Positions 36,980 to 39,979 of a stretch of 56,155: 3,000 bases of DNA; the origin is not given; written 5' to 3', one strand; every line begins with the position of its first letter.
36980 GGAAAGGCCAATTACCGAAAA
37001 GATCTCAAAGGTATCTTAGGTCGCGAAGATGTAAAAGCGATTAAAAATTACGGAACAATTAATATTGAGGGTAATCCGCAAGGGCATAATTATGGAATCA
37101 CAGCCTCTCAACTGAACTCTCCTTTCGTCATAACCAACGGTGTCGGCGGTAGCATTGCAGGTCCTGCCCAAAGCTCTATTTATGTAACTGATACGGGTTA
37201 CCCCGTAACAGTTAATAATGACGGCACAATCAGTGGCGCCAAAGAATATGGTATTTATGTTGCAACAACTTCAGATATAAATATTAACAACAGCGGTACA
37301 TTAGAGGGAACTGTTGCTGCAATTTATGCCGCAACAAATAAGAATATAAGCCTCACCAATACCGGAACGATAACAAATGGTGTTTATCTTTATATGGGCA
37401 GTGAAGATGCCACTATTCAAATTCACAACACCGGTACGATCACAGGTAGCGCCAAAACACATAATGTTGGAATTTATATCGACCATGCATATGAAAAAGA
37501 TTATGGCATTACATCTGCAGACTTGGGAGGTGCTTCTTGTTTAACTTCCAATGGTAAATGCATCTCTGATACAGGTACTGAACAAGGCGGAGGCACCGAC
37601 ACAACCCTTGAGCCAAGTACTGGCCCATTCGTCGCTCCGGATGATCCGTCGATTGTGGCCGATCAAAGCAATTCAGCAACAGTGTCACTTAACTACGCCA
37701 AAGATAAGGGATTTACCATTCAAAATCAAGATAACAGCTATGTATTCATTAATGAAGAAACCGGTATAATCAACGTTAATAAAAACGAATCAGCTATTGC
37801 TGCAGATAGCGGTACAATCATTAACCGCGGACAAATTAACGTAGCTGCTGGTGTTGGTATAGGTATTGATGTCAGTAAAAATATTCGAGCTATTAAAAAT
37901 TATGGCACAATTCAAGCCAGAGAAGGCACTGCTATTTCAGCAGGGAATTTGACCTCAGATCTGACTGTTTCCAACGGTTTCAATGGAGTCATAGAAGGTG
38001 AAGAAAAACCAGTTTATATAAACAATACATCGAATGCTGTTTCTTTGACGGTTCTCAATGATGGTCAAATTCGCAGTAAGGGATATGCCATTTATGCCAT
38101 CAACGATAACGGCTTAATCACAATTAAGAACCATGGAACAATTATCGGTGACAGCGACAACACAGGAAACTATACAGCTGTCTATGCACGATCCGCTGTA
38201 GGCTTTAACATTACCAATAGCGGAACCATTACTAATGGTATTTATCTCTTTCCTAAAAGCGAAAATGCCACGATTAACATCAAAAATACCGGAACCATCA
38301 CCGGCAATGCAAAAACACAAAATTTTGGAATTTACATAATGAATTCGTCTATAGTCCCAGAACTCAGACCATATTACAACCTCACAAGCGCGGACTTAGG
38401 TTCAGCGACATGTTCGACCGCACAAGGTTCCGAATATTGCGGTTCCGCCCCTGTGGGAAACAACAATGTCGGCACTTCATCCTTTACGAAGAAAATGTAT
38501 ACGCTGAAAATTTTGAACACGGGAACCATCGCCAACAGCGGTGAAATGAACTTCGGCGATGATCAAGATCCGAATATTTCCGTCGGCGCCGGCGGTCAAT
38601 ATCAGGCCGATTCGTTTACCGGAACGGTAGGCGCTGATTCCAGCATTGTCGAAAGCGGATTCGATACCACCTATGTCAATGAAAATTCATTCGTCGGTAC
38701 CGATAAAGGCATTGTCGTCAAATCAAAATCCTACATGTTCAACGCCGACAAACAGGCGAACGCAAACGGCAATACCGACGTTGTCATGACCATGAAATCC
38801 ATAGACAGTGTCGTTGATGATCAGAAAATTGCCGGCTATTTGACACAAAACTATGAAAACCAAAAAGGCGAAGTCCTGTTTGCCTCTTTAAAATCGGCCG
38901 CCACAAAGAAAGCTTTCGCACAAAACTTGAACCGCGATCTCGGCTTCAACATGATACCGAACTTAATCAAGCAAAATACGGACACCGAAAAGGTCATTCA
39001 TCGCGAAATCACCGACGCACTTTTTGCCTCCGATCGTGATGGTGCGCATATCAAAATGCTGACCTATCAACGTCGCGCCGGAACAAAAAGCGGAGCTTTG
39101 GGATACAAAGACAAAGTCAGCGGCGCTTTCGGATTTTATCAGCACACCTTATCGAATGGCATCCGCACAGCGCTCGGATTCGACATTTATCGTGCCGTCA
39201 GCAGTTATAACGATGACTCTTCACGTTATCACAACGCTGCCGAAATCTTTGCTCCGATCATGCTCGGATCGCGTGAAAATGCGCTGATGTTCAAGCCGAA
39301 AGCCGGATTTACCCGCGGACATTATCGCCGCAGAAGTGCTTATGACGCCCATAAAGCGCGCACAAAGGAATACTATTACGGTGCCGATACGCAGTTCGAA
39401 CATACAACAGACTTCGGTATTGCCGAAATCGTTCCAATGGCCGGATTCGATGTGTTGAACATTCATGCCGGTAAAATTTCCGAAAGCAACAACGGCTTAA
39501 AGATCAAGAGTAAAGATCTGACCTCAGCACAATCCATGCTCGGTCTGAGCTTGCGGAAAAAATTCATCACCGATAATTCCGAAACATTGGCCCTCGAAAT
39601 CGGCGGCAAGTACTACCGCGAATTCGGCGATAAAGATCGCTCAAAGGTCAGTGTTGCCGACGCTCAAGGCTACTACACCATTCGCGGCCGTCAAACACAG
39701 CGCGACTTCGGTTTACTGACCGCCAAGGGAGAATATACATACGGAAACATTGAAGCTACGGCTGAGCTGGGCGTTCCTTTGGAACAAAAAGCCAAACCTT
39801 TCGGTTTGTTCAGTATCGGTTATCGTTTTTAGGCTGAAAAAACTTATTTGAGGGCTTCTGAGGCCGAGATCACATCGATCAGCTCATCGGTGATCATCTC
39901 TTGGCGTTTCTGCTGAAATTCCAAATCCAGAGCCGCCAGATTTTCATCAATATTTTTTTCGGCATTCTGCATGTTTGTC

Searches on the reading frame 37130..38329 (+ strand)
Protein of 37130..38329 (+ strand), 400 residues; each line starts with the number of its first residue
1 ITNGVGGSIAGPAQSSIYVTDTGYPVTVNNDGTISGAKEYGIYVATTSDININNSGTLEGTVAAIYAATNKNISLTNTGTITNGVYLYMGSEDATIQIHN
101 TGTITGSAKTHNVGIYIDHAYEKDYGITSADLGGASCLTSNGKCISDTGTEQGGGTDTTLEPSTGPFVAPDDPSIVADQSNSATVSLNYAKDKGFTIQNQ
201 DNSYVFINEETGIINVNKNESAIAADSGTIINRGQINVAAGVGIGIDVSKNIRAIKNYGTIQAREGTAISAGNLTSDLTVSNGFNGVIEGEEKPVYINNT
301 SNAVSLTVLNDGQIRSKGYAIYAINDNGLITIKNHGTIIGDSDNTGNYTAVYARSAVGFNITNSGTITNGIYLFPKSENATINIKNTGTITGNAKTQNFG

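Call 6: search_protein_families(library=pfam, proteins=[window:37130-38329:+], max_evalue=10)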
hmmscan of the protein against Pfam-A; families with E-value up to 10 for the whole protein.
window:37130-38329:+ (400 aa): 4 families
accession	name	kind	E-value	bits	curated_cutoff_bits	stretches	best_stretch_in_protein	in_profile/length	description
PF00167.24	FGF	-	0.0082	16.6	24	0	16-81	4-64/124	Fibroblast growth factor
PF00431.26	CUB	-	0.034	14.9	21.4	1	281-321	68-108/110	CUB domain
PF11578.13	DUF3237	-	1.6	8.9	24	1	367-397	63-93/149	Protein of unknown function (DUF3237)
PF07092.18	TMEM106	-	1.9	8.9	24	2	50-113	4-67/141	TM106 protein C-terminal domain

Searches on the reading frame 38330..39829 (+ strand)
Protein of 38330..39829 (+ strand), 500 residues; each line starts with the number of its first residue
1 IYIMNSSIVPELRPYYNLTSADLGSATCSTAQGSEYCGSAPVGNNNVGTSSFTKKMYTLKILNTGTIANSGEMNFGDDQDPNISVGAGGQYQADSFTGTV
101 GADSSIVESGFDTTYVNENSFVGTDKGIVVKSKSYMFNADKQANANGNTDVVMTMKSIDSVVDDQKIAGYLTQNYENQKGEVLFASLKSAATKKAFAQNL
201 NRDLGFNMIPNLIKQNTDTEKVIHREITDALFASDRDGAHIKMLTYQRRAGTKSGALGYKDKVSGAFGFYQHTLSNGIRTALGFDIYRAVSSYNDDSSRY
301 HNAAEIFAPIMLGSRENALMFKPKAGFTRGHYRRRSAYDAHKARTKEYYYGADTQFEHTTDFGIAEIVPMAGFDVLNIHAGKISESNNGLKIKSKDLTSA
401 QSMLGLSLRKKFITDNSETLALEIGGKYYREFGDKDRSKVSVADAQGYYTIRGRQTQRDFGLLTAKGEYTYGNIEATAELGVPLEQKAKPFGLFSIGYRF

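Call 6: search_protein_families(library=pfam, proteins=[window:38330-39829:+], max_evalue=10)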
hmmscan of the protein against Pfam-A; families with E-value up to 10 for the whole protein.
window:38330-39829:+ (500 aa): 3 families
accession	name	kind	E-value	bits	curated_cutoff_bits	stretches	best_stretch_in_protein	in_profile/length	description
PF25783.1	BigA_beta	-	2.7e-05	24.3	24.3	1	91-155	14-82/84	BigA beta sandwich domain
PF15107.11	FAM216B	-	0.091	13.1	27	1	135-202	42-107/111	FAM216B protein family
PF14424.12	Toxin-deaminase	-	0.15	12.6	29.6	1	174-246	45-117/146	The BURPS668_1122 family of deaminases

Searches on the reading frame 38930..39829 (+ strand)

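Call 66: search_protein_families(library=pfam, proteins=[window:38930-39829:+], max_evalue=1)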
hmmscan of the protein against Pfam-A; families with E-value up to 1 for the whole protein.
window:38930-39829:+ (300 aa): 1 family
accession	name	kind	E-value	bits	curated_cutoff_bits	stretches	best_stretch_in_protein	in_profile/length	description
PF03797.25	Autotransporter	-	4.5e-17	63.1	26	1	49-272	11-245/255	Autotransporter beta-domain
